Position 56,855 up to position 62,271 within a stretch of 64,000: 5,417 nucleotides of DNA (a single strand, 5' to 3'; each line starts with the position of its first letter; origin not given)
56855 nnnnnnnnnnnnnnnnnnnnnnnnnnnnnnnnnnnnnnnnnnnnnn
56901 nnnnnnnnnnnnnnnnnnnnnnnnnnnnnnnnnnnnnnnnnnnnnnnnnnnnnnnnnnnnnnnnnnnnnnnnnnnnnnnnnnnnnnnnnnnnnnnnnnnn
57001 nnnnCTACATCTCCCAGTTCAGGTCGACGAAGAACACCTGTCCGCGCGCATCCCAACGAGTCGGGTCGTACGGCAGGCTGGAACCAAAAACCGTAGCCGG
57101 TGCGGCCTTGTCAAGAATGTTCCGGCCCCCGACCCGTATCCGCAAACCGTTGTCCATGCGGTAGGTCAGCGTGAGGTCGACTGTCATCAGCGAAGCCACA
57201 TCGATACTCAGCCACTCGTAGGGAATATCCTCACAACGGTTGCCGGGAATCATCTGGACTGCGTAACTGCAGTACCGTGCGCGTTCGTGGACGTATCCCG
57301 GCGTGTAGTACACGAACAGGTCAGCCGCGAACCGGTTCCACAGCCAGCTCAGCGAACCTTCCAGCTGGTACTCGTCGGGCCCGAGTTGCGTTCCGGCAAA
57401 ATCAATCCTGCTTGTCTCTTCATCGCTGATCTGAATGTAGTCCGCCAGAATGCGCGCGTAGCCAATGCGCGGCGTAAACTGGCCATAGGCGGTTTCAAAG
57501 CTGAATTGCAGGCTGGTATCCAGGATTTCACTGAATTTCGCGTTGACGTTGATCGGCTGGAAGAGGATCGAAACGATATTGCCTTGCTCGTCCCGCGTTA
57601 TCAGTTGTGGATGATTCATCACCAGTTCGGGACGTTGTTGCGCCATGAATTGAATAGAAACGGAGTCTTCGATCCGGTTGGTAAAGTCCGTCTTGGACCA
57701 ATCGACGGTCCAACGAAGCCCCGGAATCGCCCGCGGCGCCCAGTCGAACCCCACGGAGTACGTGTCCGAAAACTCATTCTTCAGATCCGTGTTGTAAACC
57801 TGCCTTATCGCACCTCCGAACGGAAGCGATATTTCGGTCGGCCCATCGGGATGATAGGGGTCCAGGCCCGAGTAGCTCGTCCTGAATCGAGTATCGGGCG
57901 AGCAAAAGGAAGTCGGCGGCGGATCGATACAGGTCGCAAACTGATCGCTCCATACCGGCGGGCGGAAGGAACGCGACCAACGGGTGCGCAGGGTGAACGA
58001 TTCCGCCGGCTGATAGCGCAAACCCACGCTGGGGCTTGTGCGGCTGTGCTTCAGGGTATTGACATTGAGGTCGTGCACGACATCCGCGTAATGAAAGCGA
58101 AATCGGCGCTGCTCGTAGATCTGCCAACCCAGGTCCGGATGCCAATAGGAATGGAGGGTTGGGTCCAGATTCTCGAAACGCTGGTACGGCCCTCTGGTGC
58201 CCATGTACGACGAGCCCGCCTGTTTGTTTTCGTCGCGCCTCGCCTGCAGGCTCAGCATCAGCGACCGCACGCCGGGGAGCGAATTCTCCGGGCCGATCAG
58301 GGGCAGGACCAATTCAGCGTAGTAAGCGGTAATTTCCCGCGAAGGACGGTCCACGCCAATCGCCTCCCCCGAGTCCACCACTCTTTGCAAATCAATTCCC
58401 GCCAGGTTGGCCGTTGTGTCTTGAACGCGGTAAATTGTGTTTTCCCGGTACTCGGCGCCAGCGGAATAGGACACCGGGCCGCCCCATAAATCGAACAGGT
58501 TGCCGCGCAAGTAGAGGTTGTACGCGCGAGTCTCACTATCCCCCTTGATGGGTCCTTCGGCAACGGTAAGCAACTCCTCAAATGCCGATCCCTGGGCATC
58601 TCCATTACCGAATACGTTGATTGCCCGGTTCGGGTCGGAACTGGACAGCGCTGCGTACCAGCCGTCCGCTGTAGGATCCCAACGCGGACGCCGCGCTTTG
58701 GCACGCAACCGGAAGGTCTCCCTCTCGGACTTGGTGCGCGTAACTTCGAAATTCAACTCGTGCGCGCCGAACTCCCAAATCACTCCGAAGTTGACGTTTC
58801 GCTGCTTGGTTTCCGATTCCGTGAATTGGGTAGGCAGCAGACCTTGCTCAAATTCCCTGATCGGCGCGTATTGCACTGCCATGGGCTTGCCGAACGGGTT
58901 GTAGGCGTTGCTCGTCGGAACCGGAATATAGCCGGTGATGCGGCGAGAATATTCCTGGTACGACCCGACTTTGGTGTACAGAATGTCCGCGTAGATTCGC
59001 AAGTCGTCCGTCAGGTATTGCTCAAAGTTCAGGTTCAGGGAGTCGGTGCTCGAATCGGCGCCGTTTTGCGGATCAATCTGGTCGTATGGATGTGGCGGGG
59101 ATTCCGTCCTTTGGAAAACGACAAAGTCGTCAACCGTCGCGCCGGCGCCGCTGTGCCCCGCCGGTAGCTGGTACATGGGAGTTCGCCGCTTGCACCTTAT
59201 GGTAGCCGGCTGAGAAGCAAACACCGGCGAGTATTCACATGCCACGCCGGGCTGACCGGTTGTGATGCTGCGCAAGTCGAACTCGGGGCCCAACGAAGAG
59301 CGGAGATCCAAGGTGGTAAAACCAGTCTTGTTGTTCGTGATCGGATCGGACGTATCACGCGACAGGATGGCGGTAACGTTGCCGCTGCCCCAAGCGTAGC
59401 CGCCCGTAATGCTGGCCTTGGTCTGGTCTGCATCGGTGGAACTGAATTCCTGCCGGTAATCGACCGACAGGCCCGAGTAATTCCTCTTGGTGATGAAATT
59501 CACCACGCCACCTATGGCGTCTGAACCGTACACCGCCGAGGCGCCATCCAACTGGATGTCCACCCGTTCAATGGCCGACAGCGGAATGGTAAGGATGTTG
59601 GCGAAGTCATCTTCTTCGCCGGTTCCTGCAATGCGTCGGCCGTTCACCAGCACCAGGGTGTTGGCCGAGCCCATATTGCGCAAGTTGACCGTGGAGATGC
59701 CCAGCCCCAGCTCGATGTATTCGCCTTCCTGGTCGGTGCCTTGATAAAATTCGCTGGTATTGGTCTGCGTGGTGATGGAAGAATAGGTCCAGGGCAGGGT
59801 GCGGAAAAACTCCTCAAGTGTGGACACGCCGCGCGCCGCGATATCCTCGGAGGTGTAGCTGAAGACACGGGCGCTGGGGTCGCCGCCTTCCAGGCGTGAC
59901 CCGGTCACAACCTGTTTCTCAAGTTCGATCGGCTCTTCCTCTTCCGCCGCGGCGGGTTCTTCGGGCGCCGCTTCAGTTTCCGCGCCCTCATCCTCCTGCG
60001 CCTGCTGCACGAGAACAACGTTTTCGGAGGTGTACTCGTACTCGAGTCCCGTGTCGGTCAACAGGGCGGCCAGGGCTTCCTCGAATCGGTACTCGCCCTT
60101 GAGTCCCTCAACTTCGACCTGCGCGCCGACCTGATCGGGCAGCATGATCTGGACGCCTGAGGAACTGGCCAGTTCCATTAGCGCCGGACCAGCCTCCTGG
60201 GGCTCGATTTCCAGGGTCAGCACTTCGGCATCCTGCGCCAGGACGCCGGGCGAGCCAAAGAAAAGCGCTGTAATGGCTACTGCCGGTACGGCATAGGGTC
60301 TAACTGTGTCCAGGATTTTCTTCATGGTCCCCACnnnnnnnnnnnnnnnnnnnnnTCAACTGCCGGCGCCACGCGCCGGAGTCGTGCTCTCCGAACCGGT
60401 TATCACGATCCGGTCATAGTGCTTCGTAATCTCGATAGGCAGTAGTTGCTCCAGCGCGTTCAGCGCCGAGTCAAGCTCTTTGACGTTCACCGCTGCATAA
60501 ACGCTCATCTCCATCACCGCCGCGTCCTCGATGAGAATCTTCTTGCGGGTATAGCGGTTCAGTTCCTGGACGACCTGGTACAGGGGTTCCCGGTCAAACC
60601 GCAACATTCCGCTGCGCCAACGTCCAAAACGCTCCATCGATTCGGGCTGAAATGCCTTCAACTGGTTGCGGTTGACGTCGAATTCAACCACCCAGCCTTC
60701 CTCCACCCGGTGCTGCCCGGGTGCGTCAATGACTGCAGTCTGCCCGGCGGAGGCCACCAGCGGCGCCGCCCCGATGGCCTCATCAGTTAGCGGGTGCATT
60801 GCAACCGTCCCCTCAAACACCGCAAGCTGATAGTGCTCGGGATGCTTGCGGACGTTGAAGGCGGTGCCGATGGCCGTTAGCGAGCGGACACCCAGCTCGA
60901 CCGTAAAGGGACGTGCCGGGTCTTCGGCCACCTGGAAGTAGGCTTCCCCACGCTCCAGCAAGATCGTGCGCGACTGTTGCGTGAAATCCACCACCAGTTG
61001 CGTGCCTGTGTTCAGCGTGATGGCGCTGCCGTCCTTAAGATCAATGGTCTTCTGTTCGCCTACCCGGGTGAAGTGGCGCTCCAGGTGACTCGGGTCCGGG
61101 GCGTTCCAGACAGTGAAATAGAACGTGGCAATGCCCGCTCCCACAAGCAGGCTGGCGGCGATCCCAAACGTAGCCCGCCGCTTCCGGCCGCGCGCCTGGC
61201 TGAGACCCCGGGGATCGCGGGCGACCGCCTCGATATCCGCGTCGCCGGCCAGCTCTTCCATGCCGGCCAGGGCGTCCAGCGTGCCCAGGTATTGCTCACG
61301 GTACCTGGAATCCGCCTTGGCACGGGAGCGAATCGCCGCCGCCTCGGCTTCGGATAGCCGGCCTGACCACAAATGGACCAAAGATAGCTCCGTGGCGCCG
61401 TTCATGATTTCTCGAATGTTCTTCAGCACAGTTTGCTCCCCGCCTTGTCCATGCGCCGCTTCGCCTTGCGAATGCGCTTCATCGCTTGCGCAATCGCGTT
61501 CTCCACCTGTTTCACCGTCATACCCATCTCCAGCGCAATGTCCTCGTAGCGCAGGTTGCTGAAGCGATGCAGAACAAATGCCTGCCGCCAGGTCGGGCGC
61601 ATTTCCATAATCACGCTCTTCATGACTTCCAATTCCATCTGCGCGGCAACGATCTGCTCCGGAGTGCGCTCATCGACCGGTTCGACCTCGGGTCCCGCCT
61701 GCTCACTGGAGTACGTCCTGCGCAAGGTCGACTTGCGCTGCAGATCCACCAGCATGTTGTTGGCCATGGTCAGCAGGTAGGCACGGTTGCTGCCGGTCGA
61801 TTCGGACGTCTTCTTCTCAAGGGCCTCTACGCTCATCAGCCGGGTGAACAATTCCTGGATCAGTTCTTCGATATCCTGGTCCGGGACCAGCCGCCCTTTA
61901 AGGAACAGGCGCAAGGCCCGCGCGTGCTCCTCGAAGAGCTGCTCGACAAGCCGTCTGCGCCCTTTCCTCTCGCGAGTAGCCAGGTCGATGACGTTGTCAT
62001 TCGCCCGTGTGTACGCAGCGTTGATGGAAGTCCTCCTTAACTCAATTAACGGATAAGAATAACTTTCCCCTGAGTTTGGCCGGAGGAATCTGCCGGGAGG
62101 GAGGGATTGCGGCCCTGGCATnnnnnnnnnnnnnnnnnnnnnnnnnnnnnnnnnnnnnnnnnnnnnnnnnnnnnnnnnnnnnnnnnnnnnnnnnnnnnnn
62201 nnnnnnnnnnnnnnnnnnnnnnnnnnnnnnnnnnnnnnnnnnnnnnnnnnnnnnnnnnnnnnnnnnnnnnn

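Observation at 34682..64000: ~29 kb co-oriented locus joining cell-surface signalling TBDRs, thiol oxidoreductases, pseudo-proteases and a MoxR-VWA-giant TPR module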

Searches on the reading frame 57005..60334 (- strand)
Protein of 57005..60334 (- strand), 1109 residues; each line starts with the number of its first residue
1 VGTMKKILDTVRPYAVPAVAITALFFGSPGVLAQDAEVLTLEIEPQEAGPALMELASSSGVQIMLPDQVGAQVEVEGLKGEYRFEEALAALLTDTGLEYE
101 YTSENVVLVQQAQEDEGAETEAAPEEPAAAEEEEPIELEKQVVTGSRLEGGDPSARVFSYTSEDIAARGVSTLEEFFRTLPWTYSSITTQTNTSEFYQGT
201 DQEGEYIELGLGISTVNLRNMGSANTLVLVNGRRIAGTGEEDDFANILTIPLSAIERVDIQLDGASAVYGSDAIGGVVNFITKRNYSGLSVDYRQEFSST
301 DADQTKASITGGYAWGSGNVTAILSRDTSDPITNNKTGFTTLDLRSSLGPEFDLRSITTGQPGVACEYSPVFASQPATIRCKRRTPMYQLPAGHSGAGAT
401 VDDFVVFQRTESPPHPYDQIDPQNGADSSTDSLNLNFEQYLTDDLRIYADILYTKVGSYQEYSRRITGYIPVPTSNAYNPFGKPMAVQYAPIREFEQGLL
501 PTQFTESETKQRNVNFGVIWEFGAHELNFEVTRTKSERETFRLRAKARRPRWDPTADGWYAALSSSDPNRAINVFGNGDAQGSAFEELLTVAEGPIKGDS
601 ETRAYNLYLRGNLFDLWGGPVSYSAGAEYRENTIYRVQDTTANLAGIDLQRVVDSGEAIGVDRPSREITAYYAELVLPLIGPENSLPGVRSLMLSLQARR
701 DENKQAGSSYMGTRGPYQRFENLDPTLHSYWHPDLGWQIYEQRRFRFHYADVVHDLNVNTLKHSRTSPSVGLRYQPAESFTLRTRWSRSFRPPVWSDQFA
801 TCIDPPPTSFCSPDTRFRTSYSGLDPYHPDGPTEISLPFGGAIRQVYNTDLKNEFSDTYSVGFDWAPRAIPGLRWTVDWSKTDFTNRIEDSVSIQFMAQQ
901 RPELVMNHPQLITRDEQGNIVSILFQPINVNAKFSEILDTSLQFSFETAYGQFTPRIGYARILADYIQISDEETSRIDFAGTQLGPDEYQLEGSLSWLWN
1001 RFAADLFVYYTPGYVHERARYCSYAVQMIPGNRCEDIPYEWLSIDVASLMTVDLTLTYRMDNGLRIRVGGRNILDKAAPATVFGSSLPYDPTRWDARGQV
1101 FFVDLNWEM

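Call 4: search_protein_families(library=pfam, proteins=[window:57005-60334:-], max_evalue=0.01)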
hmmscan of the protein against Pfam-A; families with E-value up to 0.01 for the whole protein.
window:57005-60334:- (1109 aa): 3 families
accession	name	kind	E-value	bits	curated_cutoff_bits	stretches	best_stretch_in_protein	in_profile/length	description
PF00593.30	TonB_dep_Rec_b-barrel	-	1e-22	82.1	27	1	528-1073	50-436/436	TonB dependent receptor-like, beta-barrel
PF07715.20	Plug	-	3.2e-14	53.8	23.9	1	156-277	8-107/107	TonB-dependent Receptor Plug Domain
PF07660.19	STN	-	9.5e-05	22.6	28.4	1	78-111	18-51/52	Secretin and TonB N terminus short domain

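Call 94: search_protein_families(library=ncbifam, proteins=[window:57005-60334:-], max_evalue=0.00001)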
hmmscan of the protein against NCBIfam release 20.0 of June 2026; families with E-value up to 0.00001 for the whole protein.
window:57005-60334:- (1109 aa): 17 families
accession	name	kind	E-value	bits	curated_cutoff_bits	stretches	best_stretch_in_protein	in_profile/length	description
TIGR01785.1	TonB-hemin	subfamily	2.1e-17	62.8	316.85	1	154-284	19-130/677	TonB-dependent heme/hemoglobin receptor family protein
TIGR01779.1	TonB-B12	equivalog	1.8e-15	56.5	599.7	1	132-335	24-205/614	TonB-dependent vitamin B12 receptor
NF007478.2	PRK10064.1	equivalog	2.8e-14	52.3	745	1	215-284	88-159/663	catecholate siderophore receptor CirA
NF007926.1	PRK10641.1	equivalog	5e-14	51.8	836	1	214-318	86-199/617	TonB-dependent vitamin B12 receptor BtuB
TIGR01786.1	TonB-hemlactrns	subfamily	2.6e-13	49.2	323.75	1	214-284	62-135/719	TonB-dependent hemoglobin/transferrin/lactoferrin family receptor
NF010038.0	PRK13513.1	equivalog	5.5e-13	48.3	942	1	210-301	87-183/659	ligand-gated channel protein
NF010010.0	PRK13483.1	equivalog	7.3e-13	47.4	927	1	213-290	88-170/660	ligand-gated channel protein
NF041676.1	FecA_OM_dicitr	equivalog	2.6e-12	45.5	1100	1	32-302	23-270/773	TonB-dependent Fe(3+) dicitrate receptor FecA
NF010048.1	PRK13524.1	subfamily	2.1e-11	43.1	493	1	120-287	22-180/744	FepA family TonB-dependent siderophore receptor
NF050067.1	TonBEntbctnRecCfrA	equivalog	6.6e-11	41.2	1200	1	224-287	94-162/698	TonB-dependent ferric enterobactin receptor CfrA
NF010012.0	PRK13486.1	equivalog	7.2e-11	41.2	924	1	215-287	85-162/696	TonB-dependent receptor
NF010051.0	PRK13528.1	subfamily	3.1e-10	38.9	583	1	216-285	97-174/727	FepA family TonB-dependent siderophore receptor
NF010011.0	PRK13484.1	equivalog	1.3e-08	33.6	1197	1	208-284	80-160/682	IreA family TonB-dependent siderophore receptor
TIGR01783.1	TonB-siderophor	subfamily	1.9e-07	30.1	223.5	1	227-325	59-149/649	TonB-dependent siderophore receptor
TIGR04056.1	OMP_RagA_SusC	subfamily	2.3e-06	26.3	368.25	0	212-343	144-266/981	SusC/RagA family TonB-linked outer membrane protein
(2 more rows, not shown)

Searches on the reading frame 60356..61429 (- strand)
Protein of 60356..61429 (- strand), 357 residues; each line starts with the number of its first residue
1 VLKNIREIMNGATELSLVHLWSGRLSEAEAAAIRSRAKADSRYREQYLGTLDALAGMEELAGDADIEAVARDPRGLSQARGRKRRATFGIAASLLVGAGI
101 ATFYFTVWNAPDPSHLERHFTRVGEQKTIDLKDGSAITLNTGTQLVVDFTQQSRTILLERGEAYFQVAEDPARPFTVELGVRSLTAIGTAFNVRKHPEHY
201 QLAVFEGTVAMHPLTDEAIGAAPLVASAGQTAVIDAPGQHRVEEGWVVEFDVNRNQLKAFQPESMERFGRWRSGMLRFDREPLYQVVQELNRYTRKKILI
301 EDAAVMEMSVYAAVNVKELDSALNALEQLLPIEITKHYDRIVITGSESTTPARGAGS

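Call 4: search_protein_families(library=pfam, proteins=[window:60356-61429:-], max_evalue=0.01)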
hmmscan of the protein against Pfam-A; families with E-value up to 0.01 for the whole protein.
window:60356-61429:- (357 aa): 2 families
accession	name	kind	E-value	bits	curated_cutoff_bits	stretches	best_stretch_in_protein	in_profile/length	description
PF04773.18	FecR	-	2.3e-20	73.2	24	1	119-209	3-96/97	FecR protein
PF16344.10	FecR_C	-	6.8e-05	23.3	24.4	1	276-343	2-70/70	FecR, C-terminal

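Call 94: search_protein_families(library=ncbifam, proteins=[window:60356-61429:-], max_evalue=0.00001)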
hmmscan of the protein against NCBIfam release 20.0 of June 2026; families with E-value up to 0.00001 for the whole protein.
window:60356-61429:- (357 aa): 1 family
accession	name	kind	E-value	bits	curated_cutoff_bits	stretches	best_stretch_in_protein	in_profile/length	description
NF007296.1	PRK09774.1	equivalog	3.3e-28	98.7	385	1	77-336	69-302/313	ferric citrate uptake sigma factor regulator FecR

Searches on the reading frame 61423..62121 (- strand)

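Call 4: search_protein_families(library=pfam, proteins=[window:61423-62121:-], max_evalue=0.01)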
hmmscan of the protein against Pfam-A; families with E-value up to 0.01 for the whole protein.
window:61423-62121:- (232 aa): 5 families
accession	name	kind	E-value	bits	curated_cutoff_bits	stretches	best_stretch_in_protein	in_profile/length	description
PF08281.18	Sigma70_r4_2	-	6.8e-11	42.1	25.7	1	169-217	6-54/54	Sigma-70, region 4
PF04542.20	Sigma70_r2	-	5.2e-06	26.6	24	1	62-131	1-68/71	Sigma-70 region 2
PF04545.22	Sigma70_r4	-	0.0038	17.1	24.1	1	176-219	7-50/50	Sigma-70, region 4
PF22233.2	PhyR_sigma-like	-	0.0066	16.7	27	0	173-218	3-48/50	Response regulator PhyR, sigma-like domain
PF09989.15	DUF2229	-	0.0093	16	29.4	0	183-230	124-170/218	CoA enzyme activase uncharacterised domain (DUF2229)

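Call 94: search_protein_families(library=ncbifam, proteins=[window:61423-62121:-], max_evalue=0.00001)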
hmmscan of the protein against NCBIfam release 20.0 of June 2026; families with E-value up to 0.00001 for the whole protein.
window:61423-62121:- (232 aa): 38 families (the best 25 are shown)
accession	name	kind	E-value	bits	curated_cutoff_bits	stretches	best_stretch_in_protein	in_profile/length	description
TIGR02985.1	Sig70_bacteroi1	subfamily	4.7e-21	75.7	126.4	1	60-219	4-160/162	RNA polymerase sigma-70 factor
TIGR02937.1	sigma70-ECF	superfamily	1.1e-20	73.9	42.9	1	59-220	3-164/165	sigma-70 family RNA polymerase sigma factor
NF009179.0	PRK12527.1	equivalog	1.8e-16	60.6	162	1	64-224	2-156/159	RNA polymerase sigma factor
NF007232.0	PRK09651.1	subfamily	8.1e-16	58.6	185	1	58-215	12-162/173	RNA polymerase sigma factor FecI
NF041727.1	ECF_sigma_FecI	equivalog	5.2e-15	55.8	260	1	57-215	11-162/169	ferric citrate uptake sigma factor FecI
NF009166.1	PRK12513.1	equivalog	1.6e-14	54.1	206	1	46-220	11-185/193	RNA polymerase sigma factor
NF009175.0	PRK12523.1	equivalog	5.1e-14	52.6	271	1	55-216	8-162/172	RNA polymerase sigma factor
NF009181.0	PRK12529.1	equivalog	2.7e-12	47.2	247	1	54-214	11-169/179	RNA polymerase sigma factor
TIGR02950.1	SigM_subfam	subfamily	6.4e-12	45.6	147.95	1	59-221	2-158/159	RNA polymerase sigma factor, SigM family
NF040705.1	sigma_mbnA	exception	6.6e-12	45.6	350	1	59-221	2-158/272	methanobactin precursor domain-containing sigma factor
NF005448.0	PRK07037.1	equivalog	7e-12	45.3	190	1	57-225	13-175/186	RNA polymerase factor sigma-70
NF007216.0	PRK09638.1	equivalog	1.4e-11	44.5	194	1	46-222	7-175/180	RNA polymerase sigma factor SigY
NF009180.0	PRK12528.1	subfamily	1.5e-11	44.6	184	1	58-217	9-161/165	RNA polymerase sigma factor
NF009194.0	PRK12542.1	equivalog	2.1e-11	44.3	211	1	77-219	29-168/185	RNA polymerase sigma factor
NF007227.0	PRK09645.1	subfamily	2.9e-11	43.6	202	1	54-220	10-169/177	sigma-70 family RNA polymerase sigma factor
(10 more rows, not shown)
